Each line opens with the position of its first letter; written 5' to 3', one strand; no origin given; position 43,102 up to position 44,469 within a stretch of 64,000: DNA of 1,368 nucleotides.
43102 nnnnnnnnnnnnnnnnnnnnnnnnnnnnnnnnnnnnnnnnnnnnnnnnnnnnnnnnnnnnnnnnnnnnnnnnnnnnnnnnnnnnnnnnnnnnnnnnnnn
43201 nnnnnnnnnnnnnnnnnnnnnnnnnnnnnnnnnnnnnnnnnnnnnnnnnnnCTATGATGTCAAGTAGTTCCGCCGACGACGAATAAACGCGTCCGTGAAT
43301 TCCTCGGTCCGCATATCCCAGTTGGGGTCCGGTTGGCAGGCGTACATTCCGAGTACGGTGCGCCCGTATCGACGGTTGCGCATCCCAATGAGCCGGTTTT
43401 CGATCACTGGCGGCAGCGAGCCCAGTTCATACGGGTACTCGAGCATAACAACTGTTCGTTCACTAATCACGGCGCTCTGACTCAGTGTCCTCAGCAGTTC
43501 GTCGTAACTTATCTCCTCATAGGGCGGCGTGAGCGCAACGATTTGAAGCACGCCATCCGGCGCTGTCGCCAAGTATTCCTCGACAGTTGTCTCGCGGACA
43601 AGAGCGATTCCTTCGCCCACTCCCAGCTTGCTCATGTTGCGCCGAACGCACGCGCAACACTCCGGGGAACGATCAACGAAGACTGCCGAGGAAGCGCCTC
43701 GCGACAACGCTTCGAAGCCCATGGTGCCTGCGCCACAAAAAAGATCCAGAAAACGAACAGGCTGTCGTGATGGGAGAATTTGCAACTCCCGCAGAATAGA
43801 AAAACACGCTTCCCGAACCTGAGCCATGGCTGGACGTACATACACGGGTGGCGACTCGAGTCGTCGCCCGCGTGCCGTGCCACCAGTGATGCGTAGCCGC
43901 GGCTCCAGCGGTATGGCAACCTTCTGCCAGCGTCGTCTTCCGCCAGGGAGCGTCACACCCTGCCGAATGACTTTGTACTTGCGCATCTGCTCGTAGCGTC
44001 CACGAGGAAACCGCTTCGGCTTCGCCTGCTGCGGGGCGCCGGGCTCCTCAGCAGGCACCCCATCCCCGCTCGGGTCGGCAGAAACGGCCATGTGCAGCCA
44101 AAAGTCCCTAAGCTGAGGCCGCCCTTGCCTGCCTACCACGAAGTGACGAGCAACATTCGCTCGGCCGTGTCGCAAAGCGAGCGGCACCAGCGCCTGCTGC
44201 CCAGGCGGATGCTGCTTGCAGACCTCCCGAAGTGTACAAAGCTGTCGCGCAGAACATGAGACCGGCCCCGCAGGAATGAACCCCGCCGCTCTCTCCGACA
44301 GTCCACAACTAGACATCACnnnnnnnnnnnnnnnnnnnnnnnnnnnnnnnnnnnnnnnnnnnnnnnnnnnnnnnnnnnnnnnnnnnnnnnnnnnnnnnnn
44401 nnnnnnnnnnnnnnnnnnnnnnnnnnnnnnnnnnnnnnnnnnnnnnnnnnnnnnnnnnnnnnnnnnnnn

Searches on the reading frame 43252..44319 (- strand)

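Call 25: search_protein_families(library=pfam, proteins=[window:43252-44319:-], max_evalue=0.1)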
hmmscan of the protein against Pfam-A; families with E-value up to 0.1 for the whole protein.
window:43252-44319:- (355 aa): 5 families
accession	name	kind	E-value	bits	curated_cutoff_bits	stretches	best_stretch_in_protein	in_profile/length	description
PF03602.21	Cons_hypoth95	-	1e-38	133.3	24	1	142-326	1-181/182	Conserved hypothetical protein 95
PF05175.20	MTS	-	0.00075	19.6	23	1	179-269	24-110/170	Methyltransferase small domain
PF13649.12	Methyltransf_25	-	0.00084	20.4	27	1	191-244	2-54/97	Methyltransferase domain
PF13847.12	Methyltransf_31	-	0.01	16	27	1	188-234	5-53/145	Methyltransferase domain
PF09445.16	Methyltransf_15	-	0.019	15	22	1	190-273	4-87/165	RNA cap guanine-N2 methyltransferase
